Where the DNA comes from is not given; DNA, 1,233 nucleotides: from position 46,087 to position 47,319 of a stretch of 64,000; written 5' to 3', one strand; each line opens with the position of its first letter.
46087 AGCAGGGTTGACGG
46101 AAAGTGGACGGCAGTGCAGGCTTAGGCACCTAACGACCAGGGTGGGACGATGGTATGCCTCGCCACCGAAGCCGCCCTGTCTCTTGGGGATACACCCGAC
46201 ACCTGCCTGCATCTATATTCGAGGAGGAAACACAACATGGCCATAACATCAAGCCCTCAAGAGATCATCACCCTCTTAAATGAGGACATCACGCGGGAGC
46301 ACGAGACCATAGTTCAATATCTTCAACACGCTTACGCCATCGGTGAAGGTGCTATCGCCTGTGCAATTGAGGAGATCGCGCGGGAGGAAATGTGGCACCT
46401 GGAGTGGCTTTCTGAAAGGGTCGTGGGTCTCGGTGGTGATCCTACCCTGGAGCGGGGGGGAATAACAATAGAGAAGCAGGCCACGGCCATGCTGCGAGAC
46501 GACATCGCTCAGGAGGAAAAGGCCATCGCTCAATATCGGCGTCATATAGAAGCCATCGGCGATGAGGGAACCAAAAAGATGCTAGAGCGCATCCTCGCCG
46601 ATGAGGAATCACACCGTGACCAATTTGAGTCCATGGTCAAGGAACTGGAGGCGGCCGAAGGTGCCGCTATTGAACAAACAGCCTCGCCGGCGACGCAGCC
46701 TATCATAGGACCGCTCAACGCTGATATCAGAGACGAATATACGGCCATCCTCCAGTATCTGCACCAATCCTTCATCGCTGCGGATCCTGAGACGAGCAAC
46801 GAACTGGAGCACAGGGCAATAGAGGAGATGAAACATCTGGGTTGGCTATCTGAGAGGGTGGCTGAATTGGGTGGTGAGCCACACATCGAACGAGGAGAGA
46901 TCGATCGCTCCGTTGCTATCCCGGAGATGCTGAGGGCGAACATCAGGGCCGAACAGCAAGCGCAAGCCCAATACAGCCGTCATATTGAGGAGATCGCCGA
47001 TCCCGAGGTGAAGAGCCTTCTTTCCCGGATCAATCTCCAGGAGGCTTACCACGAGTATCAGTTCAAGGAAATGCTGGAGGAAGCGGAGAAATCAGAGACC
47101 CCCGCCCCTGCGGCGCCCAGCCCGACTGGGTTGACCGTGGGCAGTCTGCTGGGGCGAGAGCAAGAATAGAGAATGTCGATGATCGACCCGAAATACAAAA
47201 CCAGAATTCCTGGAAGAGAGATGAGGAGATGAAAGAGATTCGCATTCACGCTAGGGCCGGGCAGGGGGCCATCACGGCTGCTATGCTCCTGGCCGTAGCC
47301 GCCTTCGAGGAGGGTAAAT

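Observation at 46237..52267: Encapsulin shell gene separated by porGDAB and a flavodiiron gene from its likely cargo, a tandem-domain ferritin-like protein with a targeting peptide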

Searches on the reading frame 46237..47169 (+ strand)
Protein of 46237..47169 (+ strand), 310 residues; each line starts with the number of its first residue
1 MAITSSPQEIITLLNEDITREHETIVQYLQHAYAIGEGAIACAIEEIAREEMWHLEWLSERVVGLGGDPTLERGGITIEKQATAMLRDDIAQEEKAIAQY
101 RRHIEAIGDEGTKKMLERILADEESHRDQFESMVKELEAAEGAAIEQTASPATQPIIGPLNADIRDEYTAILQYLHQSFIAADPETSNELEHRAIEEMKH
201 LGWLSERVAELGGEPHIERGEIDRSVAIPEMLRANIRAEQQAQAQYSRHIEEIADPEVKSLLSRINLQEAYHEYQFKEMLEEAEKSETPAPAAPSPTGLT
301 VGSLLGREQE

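Call 3: search_protein_families(library=pfam, proteins=[window:46237-47169:+], max_evalue=0.01)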
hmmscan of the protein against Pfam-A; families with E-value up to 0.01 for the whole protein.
window:46237-47169:+ (310 aa): 9 families
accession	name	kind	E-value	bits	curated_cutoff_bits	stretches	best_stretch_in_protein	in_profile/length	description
PF00210.30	Ferritin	-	3.8e-31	108.4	24.5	2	12-138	2-140/142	Ferritin-like domain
PF05067.18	Mn_catalase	-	9.3e-18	64.6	27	2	232-290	143-201/284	Manganese containing catalase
PF12902.13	Ferritin-like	-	2.8e-13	50.7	22.3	1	16-73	3-63/221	Ferritin-like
PF02915.23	Rubrerythrin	-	1.2e-11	45.6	22.8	2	14-133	3-136/137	Rubrerythrin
PF03232.19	COQ7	-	1.4e-11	44.8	23.5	0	82-139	3-61/169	Ubiquinone biosynthesis protein COQ7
PF09537.16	DUF2383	-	3.8e-07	30.7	30.8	0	83-138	3-58/111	Domain of unknown function (DUF2383)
PF19825.5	DUF6306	-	0.00022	21.9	23.7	0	8-129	1-123/129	Domain of unknown function (DUF6306)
PF13668.12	Ferritin_2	-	0.00072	20.1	24.7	0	182-278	37-134/138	Ferritin-like domain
PF10118.14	Metal_hydrol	-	0.0074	16.4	33.2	0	244-290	44-90/247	Predicted metal-dependent hydrolase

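Call 4: search_protein_families(library=ncbifam, proteins=[window:46237-47169:+], max_evalue=0.01)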
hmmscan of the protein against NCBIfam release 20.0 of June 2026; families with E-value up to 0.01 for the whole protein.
window:46237-47169:+ (310 aa): 8 families
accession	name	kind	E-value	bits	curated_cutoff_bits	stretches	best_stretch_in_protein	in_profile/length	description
NF058679.1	EncB_fam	subfamily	1.4e-20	73.4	90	3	80-152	19-91/117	encapsulin nanocompartment ferritin-likeEncB family encapsulin nanocompartment ferritin-like cargo protein cargo protein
TIGR00754.1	bfr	equivalog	1.3e-15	57.7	125.55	2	8-135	5-139/157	bacterioferritin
TIGR04535.1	ferrit_encaps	subfamily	2.2e-13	50.1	125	2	80-126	13-58/114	encapsulin-associated ferritin-like protein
NF052557.1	ManCatBAC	equivalog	3e-12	46.5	350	2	84-150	140-206/268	manganese catalase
NF033656.1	DMQ_monoox_COQ7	equivalog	1.8e-10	40.8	180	1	173-215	60-102/205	2-polyprenyl-3-methyl-6-methoxy-1,4-benzoquinone monooxygenase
NF041388.1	DNAstvprot_Halo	equivalog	5.8e-05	23.1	170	1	8-135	22-165/171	DNA starvation/stationary phase protection protein DpsA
NF052461.1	DNAProtecDpsACyan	equivalog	0.00073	19.3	300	0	26-125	44-159/176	DNA starvation/stress protection protein DpsA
NF045676.1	FeExpMbfA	equivalog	0.0018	17.8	450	0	228-284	96-152/318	iron exporter MbfA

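Call 7: find_homologous_proteins(query=window:46237-47169:+, max_evalue=0.00001)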
Query window:46237-47169:+ (310 aa): 579 proteins with E <= 0.00001 among 5155 candidates; the best 120 are listed.
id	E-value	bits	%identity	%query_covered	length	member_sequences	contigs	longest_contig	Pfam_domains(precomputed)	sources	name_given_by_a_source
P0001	4.6e-194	661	100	100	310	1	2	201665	PF09537.17,PF02915.24,PF05067.19,PF12902.14,PF00210.31,PF03232.20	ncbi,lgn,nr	ncbi:MAG: manganese catalase family protein [Chloroflexi bacterium]|nr:manganese catalase family pro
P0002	4.4e-81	291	49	99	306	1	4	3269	PF09537.17,PF02915.24,PF05067.19,PF12902.14,PF00210.31,PF13668.13,PF03232.20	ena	-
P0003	1.9e-73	266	47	99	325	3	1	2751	PF02915.24,PF05067.19,PF12902.14,PF00210.31,PF03232.20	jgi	jgi:bacterioferritin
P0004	2.3e-73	265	47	96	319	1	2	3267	PF02915.24,PF05067.19,PF12902.14,PF00210.31,PF13668.13,PF03232.20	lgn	-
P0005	1.0e-72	263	45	99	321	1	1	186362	PF09537.17,PF02915.24,PF05067.19,PF12902.14,PF04305.21,PF00210.31,PF03232.20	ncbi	ncbi:MAG: ferritin-like domain-containing protein [bacterium]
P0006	1.5e-72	263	47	90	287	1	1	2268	PF09537.17,PF02915.24,PF05067.19,PF12902.14,PF00210.31,PF13668.13,PF03232.20,PF19825.5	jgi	jgi:bacterioferritin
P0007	1.9e-72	262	47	97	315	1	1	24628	PF09537.17,PF02915.24,PF05067.19,PF12902.14,PF00210.31,PF13668.13,PF03232.20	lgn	-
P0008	3.0e-72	262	48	90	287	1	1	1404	PF09537.17,PF02915.24,PF05067.19,PF12902.14,PF00210.31,PF13668.13,PF03232.20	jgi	-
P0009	5.6e-72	261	45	99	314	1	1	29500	PF02915.24,PF12902.14,PF00210.31,PF03232.20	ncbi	-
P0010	6.5e-72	261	48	95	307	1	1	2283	PF02915.24,PF05067.19,PF12902.14,PF00210.31,PF13668.13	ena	-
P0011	1.0e-71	260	47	90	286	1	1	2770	PF09537.17,PF02915.24,PF05067.19,PF12902.14,PF00210.31,PF13668.13,PF03232.20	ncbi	ncbi:MAG: ferritin-like domain-containing protein [Anaerolineae bacterium]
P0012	1.2e-71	260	47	90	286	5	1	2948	PF09537.17,PF02915.24,PF05067.19,PF12902.14,PF00210.31,PF13668.13,PF03232.20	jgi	-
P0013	1.2e-71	260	47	90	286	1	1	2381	PF09537.17,PF02915.24,PF05067.19,PF12902.14,PF00210.31,PF13668.13,PF03232.20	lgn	-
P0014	1.2e-71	260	47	90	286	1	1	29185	PF09537.17,PF02915.24,PF05067.19,PF12902.14,PF00210.31,PF13668.13,PF03232.20,PF19825.5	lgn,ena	-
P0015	1.5e-71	259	46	89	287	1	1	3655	PF09537.17,PF02915.24,PF05067.19,PF12902.14,PF00210.31,PF13668.13,PF03232.20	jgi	jgi:bacterioferritin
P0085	1.4e-67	246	41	95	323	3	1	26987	PF09537.17,PF02915.24,PF05067.19,PF12902.14,PF00210.31,PF13668.13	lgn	-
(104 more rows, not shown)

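Call 17: find_related_loci(query=A1, collection=genome_contigs, flank=10000)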
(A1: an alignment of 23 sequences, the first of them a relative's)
Query A1 (310 aa) in genome_contigs; peptide patterns used: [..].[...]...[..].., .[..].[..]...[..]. (x = any residue, [..] = any of these).
586 stretches matched a pattern; 465 encode a relative of the query (tblastn E <= 1e-3); the best 80 are kept; 80 distinct loci.
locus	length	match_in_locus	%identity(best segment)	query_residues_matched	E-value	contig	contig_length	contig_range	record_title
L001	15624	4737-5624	48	3-299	2e-79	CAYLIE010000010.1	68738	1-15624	MAG TPA_asm: uncultured Anaerolineales bacterium isolate binchicken_co294_77 genome assembly, contig: NODE_688_length_68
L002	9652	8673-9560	48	4-298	3e-78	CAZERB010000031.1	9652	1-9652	MAG TPA_asm: uncultured Anaerolineales bacterium isolate binchicken_co395_1 genome assembly, contig: NODE_2520_length_96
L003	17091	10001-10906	47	8-308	3e-78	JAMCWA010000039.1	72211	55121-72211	MAG: Bacillota bacterium isolate FK_Sedi_B_Bin.70 NODE_792_length_72211_cov_2.93344, whole genome shotgun sequence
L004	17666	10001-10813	51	8-291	5e-78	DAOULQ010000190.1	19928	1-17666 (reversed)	MAG TPA_asm: Anaerolineae bacterium isolate W31_47 k127_502833, whole genome shotgun sequence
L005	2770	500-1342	47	5-282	4e-79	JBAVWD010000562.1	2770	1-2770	MAG: Anaerolineae bacterium isolate MFD01591_ilm_asm_bin2 k127_42346, whole genome shotgun sequence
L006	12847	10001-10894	48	3-303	1e-77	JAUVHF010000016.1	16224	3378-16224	MAG: Anaerolineales bacterium isolate CSMAG_395 CSMAG_395_k141_874005_length_16224_cov_14.6571, whole genome shotgun seq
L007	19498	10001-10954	45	11-309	9e-78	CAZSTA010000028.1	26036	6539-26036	MAG TPA_asm: uncultured bacterium isolate binchicken_co34_576 genome assembly, contig: NODE_2838_length_26036_cov_5.2235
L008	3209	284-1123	48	2-299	4e-77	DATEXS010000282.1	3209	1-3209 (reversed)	MAG TPA_asm: Anaerolineae bacterium isolate SMAG_U8425 k141_1169375, whole genome shotgun sequence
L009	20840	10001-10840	47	2-282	4e-76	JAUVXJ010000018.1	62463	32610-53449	MAG: Chloroflexota bacterium isolate CSMAG_1213 CSMAG_1213_k141_838360_length_62463_cov_20.9859, whole genome shotgun se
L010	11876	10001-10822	48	9-284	2e-76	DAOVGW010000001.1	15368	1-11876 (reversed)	MAG TPA_asm: Dehalococcoidales bacterium isolate CSMAG_1145 CSMAG_1145_k141_3021374_length_15368_cov_6.8052, whole genom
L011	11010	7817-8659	46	6-283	1e-75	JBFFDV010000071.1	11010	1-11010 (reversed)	MAG: Anaerolineae bacterium isolate Mix_mud13.2021.11.53 k141_2819702_length_11010_cov_10.0000, whole genome shotgun seq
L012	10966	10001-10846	49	3-291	6e-76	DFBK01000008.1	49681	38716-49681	MAG TPA_asm: Anaerolineales bacterium UBA3082 UBA3082_contig_23917, whole genome shotgun sequence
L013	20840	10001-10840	47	5-298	6e-76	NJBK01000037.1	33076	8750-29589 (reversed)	MAG: Chloroflexi bacterium B3_Chlor 889, whole genome shotgun sequence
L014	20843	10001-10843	46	2-298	1e-75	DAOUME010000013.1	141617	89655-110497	MAG TPA_asm: Anaerolineae bacterium isolate W31_79 k127_303980, whole genome shotgun sequence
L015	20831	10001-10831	45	5-287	2e-75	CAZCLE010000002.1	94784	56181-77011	MAG TPA_asm: uncultured Dehalococcoidales bacterium isolate binchicken_co332_61 genome assembly, contig: NODE_8_length_9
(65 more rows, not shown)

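Call 19: find_encoding_contigs(protein=P0005, flank=10000, max_places=3)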
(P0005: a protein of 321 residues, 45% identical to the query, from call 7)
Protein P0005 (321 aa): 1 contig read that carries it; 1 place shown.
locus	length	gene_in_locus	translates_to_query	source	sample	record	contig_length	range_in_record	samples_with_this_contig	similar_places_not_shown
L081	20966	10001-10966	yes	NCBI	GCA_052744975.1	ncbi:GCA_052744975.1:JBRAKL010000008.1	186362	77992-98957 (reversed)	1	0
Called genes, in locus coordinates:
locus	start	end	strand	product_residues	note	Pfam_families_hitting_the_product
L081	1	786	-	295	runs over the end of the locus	PF00528:BPD_transp_1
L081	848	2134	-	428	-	PF01547:SBP_bac_1, PF13416:SBP_bac_8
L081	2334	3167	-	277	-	PF00528:BPD_transp_1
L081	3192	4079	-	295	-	PF00528:BPD_transp_1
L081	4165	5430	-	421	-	PF01547:SBP_bac_1, PF13416:SBP_bac_8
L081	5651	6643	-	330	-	PF00356:LacI, PF01381:HTH_3 (weak), PF00532:Peripla_BP_1, PF13407:Peripla_BP_4, PF13377:Peripla_BP_3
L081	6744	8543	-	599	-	PF00795:CN_hydrolase, PF02540:NAD_synthase, PF03054:tRNA_Me_trans (faint)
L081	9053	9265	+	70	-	PF21344:Zn_ribbon_LysW (weak)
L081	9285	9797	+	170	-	PF02915:Rubrerythrin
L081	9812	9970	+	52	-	PF00301:Rubredoxin, PF21349:RUBY_RBDX (faint)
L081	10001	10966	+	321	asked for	PF00210:Ferritin, PF02915:Rubrerythrin (weak), PF03232:COQ7 (faint), PF04305:DUF455 (faint), PF09537:DUF2383 (faint), PF12902:Ferritin-like, PF00210:Ferritin, PF02915:Rubrerythrin (weak), +1 more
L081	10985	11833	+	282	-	PF04454:Linocin_M18, PF09950:Major_capside (weak)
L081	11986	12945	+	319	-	PF01368:DHH, PF02272:DHHA1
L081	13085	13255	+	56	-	PF13340:DUF4096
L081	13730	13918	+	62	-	-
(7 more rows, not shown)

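Call 20: find_encoding_contigs(protein=P0085, flank=10000, max_places=3)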
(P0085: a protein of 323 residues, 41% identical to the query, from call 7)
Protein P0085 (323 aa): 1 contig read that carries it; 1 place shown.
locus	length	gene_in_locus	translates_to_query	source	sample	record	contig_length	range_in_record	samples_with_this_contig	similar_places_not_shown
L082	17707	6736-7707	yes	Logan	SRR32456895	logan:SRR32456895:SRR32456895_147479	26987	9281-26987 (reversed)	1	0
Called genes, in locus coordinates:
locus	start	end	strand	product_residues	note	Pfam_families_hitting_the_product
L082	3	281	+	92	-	?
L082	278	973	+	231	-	PF00215:OMPdecase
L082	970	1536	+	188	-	PF00156:Pribosyltran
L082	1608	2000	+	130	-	PF00011:HSP20 (faint)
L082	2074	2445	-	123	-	PF07100:ASRT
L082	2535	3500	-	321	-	PF17125:Methyltr_RsmF_N, PF22458:RsmF-B_ferredox, PF01189:Methyltr_RsmB-F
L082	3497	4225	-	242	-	PF01048:PNP_UDP_1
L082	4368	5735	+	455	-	PF00342:PGI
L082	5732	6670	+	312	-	PF20511:PMI_typeI_cat, PF21621:MPI_cupin_dom (weak)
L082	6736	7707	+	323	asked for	PF00210:Ferritin, PF05067:Mn_catalase (faint), PF09537:DUF2383 (faint), PF02915:Rubrerythrin (weak), PF12902:Ferritin-like (weak), PF13668:Ferritin_2 (faint), PF00210:Ferritin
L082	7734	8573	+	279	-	PF04454:Linocin_M18, PF19774:DUF6260 (weak), PF09950:Major_capside (weak)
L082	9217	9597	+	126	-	PF04205:FMN_bind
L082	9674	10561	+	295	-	PF00849:PseudoU_synth_2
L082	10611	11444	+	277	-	PF00583:Acetyltransf_1, PF13302:Acetyltransf_3, PF13508:Acetyltransf_7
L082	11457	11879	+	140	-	PF07670:Gate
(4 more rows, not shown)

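Call 21: find_encoding_contigs(protein=P0002, flank=5000, max_places=4)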
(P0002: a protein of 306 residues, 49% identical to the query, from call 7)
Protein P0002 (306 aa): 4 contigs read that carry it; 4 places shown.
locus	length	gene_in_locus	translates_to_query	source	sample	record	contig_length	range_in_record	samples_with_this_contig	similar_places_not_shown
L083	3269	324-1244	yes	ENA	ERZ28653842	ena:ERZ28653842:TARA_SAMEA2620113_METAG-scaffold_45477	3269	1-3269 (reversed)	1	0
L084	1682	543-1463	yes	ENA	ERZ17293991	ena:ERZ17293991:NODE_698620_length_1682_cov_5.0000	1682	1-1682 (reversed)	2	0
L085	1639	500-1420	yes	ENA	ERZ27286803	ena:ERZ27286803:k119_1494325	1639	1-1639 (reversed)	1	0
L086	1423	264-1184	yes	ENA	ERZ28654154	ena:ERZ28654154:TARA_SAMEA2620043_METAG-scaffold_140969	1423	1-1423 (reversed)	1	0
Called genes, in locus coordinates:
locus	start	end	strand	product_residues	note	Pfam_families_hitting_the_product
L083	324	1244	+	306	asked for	PF00210:Ferritin, PF02915:Rubrerythrin (faint), PF03232:COQ7 (faint), PF09537:DUF2383 (faint), PF05067:Mn_catalase (faint), PF12902:Ferritin-like, PF13668:Ferritin_2 (faint), PF00210:Ferritin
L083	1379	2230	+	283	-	PF04454:Linocin_M18, PF09950:Major_capside (weak)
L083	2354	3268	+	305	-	?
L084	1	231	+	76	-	?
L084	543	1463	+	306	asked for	PF00210:Ferritin, PF02915:Rubrerythrin (faint), PF03232:COQ7 (faint), PF09537:DUF2383 (faint), PF05067:Mn_catalase (faint), PF12902:Ferritin-like, PF13668:Ferritin_2 (faint), PF00210:Ferritin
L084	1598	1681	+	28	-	?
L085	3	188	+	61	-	?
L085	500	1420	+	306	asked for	PF00210:Ferritin, PF02915:Rubrerythrin (faint), PF03232:COQ7 (faint), PF09537:DUF2383 (faint), PF05067:Mn_catalase (faint), PF12902:Ferritin-like, PF13668:Ferritin_2 (faint), PF00210:Ferritin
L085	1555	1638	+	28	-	?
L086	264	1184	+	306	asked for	PF00210:Ferritin, PF02915:Rubrerythrin (faint), PF03232:COQ7 (faint), PF09537:DUF2383 (faint), PF05067:Mn_catalase (faint), PF12902:Ferritin-like, PF13668:Ferritin_2 (faint), PF00210:Ferritin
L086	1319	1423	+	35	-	?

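Call 22: search_solved_structures(query=window:46237-47169:+, max_evalue=0.001, show_alignments=2)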
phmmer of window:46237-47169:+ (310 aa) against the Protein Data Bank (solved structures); distinct sequences matched with E-value up to 0.001: 50.
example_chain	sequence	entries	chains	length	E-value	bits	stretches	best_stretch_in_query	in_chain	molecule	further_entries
9viw_A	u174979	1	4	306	8.3e-47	163.3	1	6-282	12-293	Bacterioferritin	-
9qq4_A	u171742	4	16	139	3.4e-21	79.3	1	8-135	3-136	Bacterioferritin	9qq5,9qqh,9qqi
1nf4_A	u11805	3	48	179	7.9e-13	51.8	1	9-137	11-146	bacterioferritin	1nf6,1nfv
8w1d_A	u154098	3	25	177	3e-11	46.7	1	6-136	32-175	DPS-LIKE PROTEIN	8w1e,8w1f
3gvy_A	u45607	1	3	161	1.6e-10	44.3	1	9-135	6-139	Bacterioferritin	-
5xx9_A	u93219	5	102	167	2.8e-10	43.5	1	8-155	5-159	Bacterioferritin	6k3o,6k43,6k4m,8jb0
8jax_A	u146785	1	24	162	4.2e-10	42.9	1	8-155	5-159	Bacterioferritin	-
7y6f_A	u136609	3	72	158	1.3e-09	41.3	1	8-139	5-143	Bacterioferritin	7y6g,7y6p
8sqo_A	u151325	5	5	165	9.9e-09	38.4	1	9-146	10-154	Bacterioferritin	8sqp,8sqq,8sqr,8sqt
9gzu_A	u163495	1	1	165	1.3e-08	38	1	9-146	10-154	Bacterioferritin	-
3fvb_A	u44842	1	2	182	1.8e-08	37.6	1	9-146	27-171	Bacterioferritin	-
3bkn_A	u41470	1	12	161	5.7e-08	35.9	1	9-139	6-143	Bacterioferritin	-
3uof_A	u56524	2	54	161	1.5e-07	34.5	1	8-137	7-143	Bacterioferritin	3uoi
3qb9_A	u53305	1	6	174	1.5e-07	34.5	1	8-138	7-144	Bacterioferritin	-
2wtl_A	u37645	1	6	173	1.6e-07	34.4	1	8-138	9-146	BACTERIOFERRITIN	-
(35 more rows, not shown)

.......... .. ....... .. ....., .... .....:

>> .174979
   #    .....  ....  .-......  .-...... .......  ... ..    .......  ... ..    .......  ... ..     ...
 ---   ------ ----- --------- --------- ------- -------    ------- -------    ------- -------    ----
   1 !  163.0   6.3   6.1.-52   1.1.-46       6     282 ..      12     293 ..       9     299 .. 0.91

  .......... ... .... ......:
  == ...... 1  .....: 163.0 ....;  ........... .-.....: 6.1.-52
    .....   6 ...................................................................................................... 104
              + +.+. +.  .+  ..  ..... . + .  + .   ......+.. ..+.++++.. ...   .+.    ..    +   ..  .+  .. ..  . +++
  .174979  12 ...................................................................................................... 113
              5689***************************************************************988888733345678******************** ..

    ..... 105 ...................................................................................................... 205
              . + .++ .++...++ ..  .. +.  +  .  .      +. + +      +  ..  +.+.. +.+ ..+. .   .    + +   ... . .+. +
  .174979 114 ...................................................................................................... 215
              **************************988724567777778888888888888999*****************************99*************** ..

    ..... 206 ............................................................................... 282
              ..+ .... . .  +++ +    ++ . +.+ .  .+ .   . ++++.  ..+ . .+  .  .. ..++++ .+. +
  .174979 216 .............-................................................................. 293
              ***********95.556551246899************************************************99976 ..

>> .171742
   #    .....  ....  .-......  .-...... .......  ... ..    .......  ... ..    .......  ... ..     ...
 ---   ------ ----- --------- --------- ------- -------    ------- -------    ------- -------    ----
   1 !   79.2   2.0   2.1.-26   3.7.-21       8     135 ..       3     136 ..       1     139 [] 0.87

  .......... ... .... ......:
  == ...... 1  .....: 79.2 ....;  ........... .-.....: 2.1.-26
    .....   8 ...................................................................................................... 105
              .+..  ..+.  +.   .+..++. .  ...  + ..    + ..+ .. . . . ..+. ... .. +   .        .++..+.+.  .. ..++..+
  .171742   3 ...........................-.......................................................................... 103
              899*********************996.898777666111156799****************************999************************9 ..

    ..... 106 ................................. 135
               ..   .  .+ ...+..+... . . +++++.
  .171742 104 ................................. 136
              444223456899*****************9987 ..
